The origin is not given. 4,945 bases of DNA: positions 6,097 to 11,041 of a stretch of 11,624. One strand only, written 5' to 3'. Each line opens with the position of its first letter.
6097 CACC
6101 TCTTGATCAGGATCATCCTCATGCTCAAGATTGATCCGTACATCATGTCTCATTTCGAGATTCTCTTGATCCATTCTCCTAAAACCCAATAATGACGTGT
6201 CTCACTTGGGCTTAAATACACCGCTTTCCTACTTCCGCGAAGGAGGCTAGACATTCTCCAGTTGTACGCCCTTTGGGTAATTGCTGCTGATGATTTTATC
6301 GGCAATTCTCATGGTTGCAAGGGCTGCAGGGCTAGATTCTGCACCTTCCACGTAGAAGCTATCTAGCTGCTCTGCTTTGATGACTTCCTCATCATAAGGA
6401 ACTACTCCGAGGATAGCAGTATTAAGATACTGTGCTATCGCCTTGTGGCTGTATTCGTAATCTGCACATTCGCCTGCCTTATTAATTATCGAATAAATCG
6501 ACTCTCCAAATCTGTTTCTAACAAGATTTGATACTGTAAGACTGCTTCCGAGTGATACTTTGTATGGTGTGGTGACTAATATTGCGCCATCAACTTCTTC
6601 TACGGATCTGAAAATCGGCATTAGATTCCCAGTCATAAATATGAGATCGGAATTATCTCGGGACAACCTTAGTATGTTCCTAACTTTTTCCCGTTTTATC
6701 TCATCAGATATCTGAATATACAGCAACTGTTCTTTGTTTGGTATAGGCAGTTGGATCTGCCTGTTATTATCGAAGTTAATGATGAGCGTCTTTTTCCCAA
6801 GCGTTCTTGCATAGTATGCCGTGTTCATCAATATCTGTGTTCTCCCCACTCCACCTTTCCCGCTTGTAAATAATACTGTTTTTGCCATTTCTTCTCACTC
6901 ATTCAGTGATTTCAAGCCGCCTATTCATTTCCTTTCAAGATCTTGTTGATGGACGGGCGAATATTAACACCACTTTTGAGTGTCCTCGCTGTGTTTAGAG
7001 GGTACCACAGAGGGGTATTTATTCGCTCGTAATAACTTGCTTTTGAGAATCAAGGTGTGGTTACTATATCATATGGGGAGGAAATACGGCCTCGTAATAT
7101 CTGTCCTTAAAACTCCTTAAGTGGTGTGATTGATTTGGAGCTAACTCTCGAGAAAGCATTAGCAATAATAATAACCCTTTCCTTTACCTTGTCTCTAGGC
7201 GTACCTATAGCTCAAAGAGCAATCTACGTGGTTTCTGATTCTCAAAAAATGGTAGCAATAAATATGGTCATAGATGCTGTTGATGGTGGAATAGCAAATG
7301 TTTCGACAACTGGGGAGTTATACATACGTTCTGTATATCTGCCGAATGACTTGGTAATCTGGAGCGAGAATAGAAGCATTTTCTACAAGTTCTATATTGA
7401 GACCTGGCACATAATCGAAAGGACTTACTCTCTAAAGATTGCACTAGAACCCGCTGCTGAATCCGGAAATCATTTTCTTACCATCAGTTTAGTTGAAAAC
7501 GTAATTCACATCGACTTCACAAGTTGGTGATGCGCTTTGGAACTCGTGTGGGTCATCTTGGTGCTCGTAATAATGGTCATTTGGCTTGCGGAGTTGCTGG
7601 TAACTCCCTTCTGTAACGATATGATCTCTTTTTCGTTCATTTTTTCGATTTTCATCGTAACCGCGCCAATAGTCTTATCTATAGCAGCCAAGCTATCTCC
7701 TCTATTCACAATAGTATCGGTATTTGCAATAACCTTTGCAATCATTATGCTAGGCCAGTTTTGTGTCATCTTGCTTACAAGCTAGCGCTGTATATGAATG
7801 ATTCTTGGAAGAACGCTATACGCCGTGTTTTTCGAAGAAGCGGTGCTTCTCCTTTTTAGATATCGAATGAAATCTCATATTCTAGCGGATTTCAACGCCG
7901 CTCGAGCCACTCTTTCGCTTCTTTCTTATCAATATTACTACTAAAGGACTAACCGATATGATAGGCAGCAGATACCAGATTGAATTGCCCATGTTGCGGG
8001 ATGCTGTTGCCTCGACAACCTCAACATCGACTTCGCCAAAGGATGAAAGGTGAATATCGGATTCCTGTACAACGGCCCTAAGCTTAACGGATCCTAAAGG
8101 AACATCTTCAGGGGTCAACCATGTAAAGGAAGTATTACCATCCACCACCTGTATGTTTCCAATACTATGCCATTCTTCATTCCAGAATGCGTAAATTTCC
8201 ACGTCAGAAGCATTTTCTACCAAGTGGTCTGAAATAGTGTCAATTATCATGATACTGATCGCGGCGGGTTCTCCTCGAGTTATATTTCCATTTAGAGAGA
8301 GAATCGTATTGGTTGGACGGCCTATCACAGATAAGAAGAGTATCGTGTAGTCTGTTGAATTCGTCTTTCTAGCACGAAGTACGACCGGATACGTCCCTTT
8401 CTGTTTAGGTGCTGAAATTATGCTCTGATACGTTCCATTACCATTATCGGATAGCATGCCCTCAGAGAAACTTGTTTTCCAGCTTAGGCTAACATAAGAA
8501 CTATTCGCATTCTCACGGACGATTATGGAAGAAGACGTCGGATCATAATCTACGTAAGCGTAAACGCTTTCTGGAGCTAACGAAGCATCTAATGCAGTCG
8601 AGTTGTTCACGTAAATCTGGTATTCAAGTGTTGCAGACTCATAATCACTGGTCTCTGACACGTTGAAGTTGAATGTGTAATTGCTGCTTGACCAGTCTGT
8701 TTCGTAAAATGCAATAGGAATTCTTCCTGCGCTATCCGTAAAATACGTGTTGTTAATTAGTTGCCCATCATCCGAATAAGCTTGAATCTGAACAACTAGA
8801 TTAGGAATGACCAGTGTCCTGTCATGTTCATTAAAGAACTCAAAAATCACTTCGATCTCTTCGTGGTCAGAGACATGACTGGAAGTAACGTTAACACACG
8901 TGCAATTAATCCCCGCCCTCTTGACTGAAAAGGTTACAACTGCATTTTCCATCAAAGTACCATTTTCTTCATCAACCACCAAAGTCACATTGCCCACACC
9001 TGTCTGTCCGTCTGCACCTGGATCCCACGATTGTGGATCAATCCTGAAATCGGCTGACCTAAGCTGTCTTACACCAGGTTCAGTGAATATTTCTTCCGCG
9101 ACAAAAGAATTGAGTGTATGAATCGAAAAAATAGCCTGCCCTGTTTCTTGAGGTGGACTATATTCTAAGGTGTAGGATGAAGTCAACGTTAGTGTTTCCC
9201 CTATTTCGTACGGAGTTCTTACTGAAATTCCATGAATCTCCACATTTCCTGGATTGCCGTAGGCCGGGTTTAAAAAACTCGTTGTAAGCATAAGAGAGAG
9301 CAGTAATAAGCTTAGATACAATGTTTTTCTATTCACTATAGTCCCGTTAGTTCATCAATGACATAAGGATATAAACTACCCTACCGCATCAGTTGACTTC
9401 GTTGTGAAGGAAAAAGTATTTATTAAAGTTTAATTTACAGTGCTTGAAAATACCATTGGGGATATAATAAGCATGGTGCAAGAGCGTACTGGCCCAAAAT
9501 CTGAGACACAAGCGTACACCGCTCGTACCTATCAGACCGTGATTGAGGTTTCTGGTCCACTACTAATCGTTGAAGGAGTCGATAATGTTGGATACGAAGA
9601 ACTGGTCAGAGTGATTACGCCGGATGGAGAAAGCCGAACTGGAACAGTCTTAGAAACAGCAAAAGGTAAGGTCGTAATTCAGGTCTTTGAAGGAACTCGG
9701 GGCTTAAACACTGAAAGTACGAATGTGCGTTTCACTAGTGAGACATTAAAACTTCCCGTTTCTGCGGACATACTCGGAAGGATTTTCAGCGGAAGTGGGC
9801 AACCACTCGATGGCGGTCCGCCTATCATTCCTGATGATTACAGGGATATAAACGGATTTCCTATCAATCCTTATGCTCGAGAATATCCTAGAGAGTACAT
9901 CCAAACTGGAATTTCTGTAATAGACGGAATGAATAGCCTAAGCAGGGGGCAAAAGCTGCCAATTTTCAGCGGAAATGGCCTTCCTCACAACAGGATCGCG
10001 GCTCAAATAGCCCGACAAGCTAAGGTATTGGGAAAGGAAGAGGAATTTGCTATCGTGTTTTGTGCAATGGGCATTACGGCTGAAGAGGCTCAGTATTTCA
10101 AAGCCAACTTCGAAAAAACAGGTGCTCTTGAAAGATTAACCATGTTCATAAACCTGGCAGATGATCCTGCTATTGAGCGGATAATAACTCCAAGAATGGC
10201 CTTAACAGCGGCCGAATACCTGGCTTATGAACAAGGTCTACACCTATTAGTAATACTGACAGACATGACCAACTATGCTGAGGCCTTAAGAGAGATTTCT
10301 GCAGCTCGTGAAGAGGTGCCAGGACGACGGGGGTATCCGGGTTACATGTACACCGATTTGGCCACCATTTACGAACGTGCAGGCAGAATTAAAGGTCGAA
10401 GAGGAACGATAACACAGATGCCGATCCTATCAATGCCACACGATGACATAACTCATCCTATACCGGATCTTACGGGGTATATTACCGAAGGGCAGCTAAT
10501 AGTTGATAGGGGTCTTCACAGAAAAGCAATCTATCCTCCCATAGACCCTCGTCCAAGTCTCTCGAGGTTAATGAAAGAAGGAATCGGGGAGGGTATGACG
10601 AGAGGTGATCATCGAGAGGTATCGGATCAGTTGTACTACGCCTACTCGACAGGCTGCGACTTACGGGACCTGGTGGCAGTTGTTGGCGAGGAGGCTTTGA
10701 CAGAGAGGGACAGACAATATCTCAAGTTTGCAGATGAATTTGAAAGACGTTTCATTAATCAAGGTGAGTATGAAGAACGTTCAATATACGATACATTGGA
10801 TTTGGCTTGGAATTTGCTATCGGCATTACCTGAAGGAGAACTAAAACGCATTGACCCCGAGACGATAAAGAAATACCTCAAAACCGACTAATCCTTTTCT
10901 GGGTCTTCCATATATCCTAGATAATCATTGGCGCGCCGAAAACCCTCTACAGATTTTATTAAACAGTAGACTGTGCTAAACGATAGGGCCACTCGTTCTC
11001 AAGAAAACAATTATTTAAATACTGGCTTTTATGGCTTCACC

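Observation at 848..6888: Candidate under-described archaeal Tad/Flp-like pilus system with an accessory pseudo-enzyme module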

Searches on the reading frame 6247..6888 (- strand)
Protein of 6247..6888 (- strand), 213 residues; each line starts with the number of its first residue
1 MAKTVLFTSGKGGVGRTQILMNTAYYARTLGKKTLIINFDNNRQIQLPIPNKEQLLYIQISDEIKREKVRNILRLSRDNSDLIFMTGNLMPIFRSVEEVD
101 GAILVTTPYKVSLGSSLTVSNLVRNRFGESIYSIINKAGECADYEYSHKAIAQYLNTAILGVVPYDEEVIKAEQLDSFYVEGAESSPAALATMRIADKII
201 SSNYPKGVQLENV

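Call 4: search_protein_families(library=pfam, proteins=[window:6247-6888:-], max_evalue=0.1)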
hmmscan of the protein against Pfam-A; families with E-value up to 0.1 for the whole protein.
window:6247-6888:- (213 aa): 6 families
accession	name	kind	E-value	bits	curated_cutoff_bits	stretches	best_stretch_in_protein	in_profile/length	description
PF01656.29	CbiA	-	1.9e-09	38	25.4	1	6-174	2-120/125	CobQ/CobB/MinD/ParA nucleotide binding domain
PF10609.15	ParA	-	6.3e-09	36.1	27.1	2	93-199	131-245/246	NUBPL iron-transfer P-loop NTPase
PF00142.24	Fer4_NifH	-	8.3e-06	25.9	25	1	139-203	184-248/271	4Fe-4S iron sulfur cluster binding proteins, NifH/frxC family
PF13614.12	AAA_31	-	2.4e-05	24.8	27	1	3-88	2-89/177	AAA domain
PF02374.21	ArsA_ATPase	-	5.6e-05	22.9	24.3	1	4-41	2-39/305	Anion-transporting ATPase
PF13500.12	AAA_26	-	0.031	14.6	27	1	103-171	132-196/198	AAA domain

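Call 5: search_protein_families(library=ncbifam, proteins=[window:6247-6888:-], max_evalue=0.1)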
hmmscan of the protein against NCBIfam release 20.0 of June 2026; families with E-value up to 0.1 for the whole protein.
window:6247-6888:- (213 aa): 16 families
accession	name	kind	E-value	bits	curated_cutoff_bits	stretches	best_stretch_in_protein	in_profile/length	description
TIGR01969.1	minD_arch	subfamily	5.1e-17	61.9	201.75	2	93-204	125-235/251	cell division ATPase MinD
TIGR01968.1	minD_bact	equivalog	1.6e-09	37.5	212.9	2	3-40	2-39/261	septum site-determining protein MinD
NF041136.1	MrpORP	equivalog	4.9e-08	32.6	450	2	90-204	131-253/365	iron-sulfur cluster carrier protein MrpORP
NF047398.1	AAA_KGGVGR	domain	2.2e-06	28.2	90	1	3-40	3-40/190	KGGVGR-motif variant AAA ATPase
NF008079.0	PRK10818.1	equivalog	1.3e-05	24.6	508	1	1-43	1-44/270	septum site-determining protein MinD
NF033200.1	F430_CfbC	exception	0.00014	21.3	402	1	98-203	138-242/260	Ni-sirohydrochlorin a,c-diamide reductive cyclase ATP-dependent reductase subunit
TIGR01287.1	nifH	equivalog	0.00096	18.5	394.35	0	141-203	187-248/275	nitrogenase iron protein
NF009701.0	PRK13230.1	subfamily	0.00099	18.2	350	0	133-203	191-261/291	nitrogenase reductase-like protein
TIGR00345.1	GET3_arsA_TRC40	subfamily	0.0011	18.5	135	1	7-40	1-34/299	TRC40/GET3/ArsA family transport-energizing ATPase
TIGR03371.1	cellulose_yhjQ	equivalog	0.0012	18.4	157.85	1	3-46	2-45/246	cellulose biosynthesis protein BcsQ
TIGR04291.1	arsen_driv_ArsA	equivalog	0.0036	16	650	1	5-45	5-45/565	arsenical pump-driving ATPase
NF041546.1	ParA_partition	equivalog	0.012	15.1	180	1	6-43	3-40/203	ParA family partition ATPase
NF041417.1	ArsA_halo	exception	0.016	13.9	800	1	6-42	336-372/617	arsenical pump-driving ATPase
NF010461.0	PRK13886.1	subfamily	0.022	14.2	360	1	1-41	1-41/241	conjugal transfer protein TraL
TIGR01007.1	eps_fam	subfamily_domain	0.041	13.4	108.05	1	3-47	18-62/204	polysaccharide biosynthesis tyrosine autokinase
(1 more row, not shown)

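Call 27: search_solved_structures(query=window:6247-6888:-, max_evalue=0.001, show_alignments=2)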
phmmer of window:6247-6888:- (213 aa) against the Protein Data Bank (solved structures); distinct sequences matched with E-value up to 0.001: 11.
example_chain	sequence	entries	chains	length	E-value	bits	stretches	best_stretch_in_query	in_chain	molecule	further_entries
5j1j_A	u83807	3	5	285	4.5e-07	33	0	152-204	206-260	Site-determining protein | Transcriptional antiactivator FleN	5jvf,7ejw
1hyq_A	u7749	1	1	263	9.8e-07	31.9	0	67-201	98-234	CELL DIVISION INHIBITOR (MIND-1)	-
4rz2_A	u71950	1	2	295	1.1e-06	31.8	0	3-41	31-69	Site-determining protein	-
8pb9_A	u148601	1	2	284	1.6e-06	31.2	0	152-204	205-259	Antiactivator FleN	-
8p53_A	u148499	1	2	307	2.1e-06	30.9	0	152-204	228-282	Antiactivator FleN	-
4rz3_A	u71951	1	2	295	5e-06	29.6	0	96-180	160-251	Site-determining protein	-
4v03_A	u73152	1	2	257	3.1e-05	27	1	1-56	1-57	SITE-DETERMINING PROTEIN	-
4v02_A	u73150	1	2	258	0.00023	24.2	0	1-40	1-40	SITE-DETERMINING PROTEIN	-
3zq6_A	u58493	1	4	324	0.00049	23.1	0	4-44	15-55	PUTATIVE ARSENICAL PUMP-DRIVING ATPASE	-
1ion_A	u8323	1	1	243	0.00059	22.9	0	2-41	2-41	PROBABLE CELL DIVISION INHIBITOR MIND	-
3q9l_A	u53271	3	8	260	0.00062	22.8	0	1-49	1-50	Septum site-determining protein minD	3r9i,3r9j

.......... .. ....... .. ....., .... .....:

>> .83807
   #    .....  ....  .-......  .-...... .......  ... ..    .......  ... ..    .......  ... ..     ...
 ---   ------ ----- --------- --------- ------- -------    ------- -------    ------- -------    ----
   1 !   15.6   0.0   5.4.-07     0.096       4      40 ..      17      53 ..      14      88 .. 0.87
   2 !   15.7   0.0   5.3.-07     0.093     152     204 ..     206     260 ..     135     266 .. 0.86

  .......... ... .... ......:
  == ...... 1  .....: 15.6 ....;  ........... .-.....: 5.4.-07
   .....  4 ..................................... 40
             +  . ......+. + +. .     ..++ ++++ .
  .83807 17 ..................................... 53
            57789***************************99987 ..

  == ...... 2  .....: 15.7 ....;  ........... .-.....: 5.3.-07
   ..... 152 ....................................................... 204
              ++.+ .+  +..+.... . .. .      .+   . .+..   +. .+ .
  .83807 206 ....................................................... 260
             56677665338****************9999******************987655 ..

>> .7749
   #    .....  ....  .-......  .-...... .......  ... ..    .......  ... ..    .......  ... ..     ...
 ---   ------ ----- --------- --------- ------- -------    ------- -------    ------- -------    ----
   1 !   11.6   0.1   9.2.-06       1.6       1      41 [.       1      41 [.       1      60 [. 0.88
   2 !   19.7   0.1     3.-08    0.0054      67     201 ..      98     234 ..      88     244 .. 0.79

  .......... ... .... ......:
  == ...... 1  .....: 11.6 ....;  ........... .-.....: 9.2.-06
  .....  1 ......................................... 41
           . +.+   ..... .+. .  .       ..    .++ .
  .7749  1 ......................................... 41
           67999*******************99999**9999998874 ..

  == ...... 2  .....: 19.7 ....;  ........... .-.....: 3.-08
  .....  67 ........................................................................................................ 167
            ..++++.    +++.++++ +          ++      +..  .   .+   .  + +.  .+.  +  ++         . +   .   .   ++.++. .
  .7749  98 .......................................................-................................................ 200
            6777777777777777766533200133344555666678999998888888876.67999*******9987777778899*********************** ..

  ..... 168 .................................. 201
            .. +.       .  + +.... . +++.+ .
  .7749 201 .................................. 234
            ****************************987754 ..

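Call 39: find_homologous_proteins(query=A2, max_evalue=0.00001)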
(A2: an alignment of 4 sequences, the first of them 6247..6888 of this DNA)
Query A2 (4 sequences) (213 aa, profile of the alignment): 32 proteins with E <= 0.00001 among 8000 candidates. Only proteins of 117 to 387 residues were searched: fused or split forms outside these lengths cannot appear, so this answer is no evidence that the protein stands alone or is whole; lengths 'longer' or 'shorter' looks for them.
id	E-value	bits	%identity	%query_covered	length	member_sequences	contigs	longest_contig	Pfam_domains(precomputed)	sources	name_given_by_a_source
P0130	1.8e-103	363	25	95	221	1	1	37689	PF10609.16,PF01656.30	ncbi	ncbi:MAG: P-loop NTPase [Candidatus Odinarchaeota archaeon]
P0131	2.9e-101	356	32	81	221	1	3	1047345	PF10609.16,PF01656.30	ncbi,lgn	-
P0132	1.9e-99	350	77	100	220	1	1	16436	PF10609.16,PF01656.30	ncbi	ncbi:MAG: hypothetical protein ACFE7E_05635 [Candidatus Hodarchaeota archaeon]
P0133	7.0e-96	338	99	100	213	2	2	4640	PF00142.25,PF10609.16,PF01656.30,PF13614.13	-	-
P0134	9.8e-96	338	81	100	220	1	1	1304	PF00142.25,PF10609.16,PF01656.30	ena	-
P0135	6.4e-90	319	85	100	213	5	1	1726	PF00142.25,PF10609.16,PF01656.30,PF13614.13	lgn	-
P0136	5.3e-88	312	77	100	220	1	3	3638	PF10609.16,PF01656.30,PF13614.13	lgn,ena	-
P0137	6.3e-85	302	75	96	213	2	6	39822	PF10609.16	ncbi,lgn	ncbi:MAG: hypothetical protein ACFFA1_01815 [Promethearchaeota archaeon]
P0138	6.4e-76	273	29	95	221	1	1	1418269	PF10609.16,PF01656.30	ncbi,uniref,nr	ncbi:MAG: P-loop NTPase [Candidatus Odinarchaeum yellowstonii]|uniref:P-loop NTPase n=1 Tax=Odinarch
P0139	2.2e-72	261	29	95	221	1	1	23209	PF10609.16,PF01656.30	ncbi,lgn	-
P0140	1.6e-48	183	30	81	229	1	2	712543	PF10609.16,PF01656.30,PF02374.22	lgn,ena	-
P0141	5.2e-28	116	31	94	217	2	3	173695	PF01656.30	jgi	-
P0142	4.0e-19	87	27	47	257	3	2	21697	PF00142.25,PF10609.16,PF01656.30,PF13614.13,PF02374.22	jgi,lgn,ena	-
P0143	8.1e-13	66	25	95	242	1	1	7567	PF00142.25,PF10609.16,PF01656.30,PF13614.13,PF13500.13,PF09140.18,PF06564.19,PF02374.22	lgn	-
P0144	4.5e-12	64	23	96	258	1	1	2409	PF00142.25,PF10609.16,PF01656.30,PF13614.13,PF13500.13,PF06564.19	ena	-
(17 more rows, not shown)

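Call 40: find_encoding_contigs(protein=P0140, flank=7000, max_places=2)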
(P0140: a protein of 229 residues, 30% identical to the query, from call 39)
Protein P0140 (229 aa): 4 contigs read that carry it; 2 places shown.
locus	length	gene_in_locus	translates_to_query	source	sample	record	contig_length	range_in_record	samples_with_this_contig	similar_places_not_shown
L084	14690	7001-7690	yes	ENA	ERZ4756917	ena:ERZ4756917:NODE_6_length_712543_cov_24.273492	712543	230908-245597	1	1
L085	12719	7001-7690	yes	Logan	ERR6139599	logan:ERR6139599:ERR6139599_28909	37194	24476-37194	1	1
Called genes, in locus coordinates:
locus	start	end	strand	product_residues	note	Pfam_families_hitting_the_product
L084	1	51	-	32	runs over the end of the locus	PF01934:HepT-like (weak)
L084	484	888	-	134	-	PF08859:DGC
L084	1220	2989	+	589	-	PF00690:Cation_ATPase_N, PF00122:E1-E2_ATPase, PF00702:Hydrolase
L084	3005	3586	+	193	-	-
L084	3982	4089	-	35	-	-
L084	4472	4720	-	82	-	PF27605:ODF2_C (weak)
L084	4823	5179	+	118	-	PF16992:RNA_pol_RpbG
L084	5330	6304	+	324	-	PF08271:Zn_Ribbon_TF (weak), PF00382:TFIIB (weak)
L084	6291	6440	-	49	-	-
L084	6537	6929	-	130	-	-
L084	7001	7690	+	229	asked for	PF01656:CbiA, PF02374:ArsA_ATPase (faint), PF10609:ParA (faint)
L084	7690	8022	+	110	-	-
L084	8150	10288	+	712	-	PF00437:T2SSE, PF27713:UCP018868 (weak)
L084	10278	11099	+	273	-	-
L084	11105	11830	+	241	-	-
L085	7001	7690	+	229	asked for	PF01656:CbiA, PF02374:ArsA_ATPase (faint), PF10609:ParA (faint)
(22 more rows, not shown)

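Call 41: find_encoding_contigs(protein=P0141, flank=7000, max_places=2)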
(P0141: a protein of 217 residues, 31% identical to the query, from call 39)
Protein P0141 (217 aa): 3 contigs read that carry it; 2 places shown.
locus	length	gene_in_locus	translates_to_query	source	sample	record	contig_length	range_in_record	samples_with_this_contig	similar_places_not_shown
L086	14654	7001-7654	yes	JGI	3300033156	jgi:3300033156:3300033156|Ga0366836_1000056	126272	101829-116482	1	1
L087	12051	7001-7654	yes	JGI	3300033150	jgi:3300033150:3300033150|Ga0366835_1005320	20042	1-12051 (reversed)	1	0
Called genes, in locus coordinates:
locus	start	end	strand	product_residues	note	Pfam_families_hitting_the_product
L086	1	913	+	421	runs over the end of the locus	PF05221:AdoHcyase, PF00670:AdoHcyase_NAD, PF02826:2-Hacid_dh_C, PF07991:KARI_N (weak)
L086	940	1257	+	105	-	PF22458:RsmF-B_ferredox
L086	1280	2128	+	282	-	PF01472:PUA, PF01209:Ubie_methyltran, PF01135:PCMT, PF01728:FtsJ (weak), PF01189:Methyltr_RsmB-F, PF13847:Methyltransf_31, PF13649:Methyltransf_25 (weak)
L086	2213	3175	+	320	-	PF03259:Robl_LC7 (faint)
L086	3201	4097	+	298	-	-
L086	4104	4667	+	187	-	PF00009:GTP_EFTU (weak), PF00025:Arf, PF00071:Ras, PF04670:Gtr1_RagA, PF08477:Roc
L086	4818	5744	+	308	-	-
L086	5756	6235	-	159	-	PF01967:MoaC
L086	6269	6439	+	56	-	-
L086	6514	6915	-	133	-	-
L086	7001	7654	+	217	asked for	PF01656:CbiA (weak)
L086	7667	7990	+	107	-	-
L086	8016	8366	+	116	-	-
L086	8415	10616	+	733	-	PF00437:T2SSE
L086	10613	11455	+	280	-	PF00482:T2SSF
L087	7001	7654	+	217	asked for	PF01656:CbiA (weak)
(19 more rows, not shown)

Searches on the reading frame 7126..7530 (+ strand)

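Call 4: search_protein_families(library=pfam, proteins=[window:7126-7530:+], max_evalue=0.1)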
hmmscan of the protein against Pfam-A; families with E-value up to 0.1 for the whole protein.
window:7126-7530:+ (134 aa): 0 families

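Call 5: search_protein_families(library=ncbifam, proteins=[window:7126-7530:+], max_evalue=0.1)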
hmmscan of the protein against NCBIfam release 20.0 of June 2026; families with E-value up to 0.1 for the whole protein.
window:7126-7530:+ (134 aa): 1 family
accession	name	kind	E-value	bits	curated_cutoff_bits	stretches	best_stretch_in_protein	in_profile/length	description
TIGR03043.1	PS_II_psbZ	equivalog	0.095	12.6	39.95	0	11-43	5-37/58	photosystem II reaction center protein PsbZ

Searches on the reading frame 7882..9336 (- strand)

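Call 4: search_protein_families(library=pfam, proteins=[window:7882-9336:-], max_evalue=0.1)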
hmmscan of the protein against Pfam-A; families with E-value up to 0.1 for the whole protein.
window:7882-9336:- (484 aa): 2 families
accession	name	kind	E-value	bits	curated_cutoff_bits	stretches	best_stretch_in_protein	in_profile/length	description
PF02369.22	Big_1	-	0.0016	18.9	34.9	0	108-148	13-52/93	Bacterial Ig-like domain (group 1)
PF09134.16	Invasin_D3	-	0.0085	17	33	0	293-318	53-78/98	Invasin, domain 3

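Call 5: search_protein_families(library=ncbifam, proteins=[window:7882-9336:-], max_evalue=0.1)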
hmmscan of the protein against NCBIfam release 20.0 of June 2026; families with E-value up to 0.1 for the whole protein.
window:7882-9336:- (484 aa): 0 families

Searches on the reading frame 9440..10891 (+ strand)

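Call 115: search_protein_families(library=pfam, proteins=[window:9440-10891:+], max_evalue=0.01)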
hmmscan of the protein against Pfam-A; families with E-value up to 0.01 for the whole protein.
window:9440-10891:+ (483 aa): 3 families
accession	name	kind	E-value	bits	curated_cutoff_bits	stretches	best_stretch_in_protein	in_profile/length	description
PF00006.31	ATP-synt_ab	-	3e-76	256.2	29.5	1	157-375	1-213/213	ATP synthase alpha/beta family, nucleotide-binding domain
PF22919.1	ATP-synt_VA_C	-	5.3e-33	113.5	24.7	1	381-479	2-100/101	C-terminal domain of V and A type ATP synthase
PF02874.29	ATP-synt_ab_N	-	2.1e-10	41.4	20.9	1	34-99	1-68/69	ATP synthase alpha/beta family, beta-barrel domain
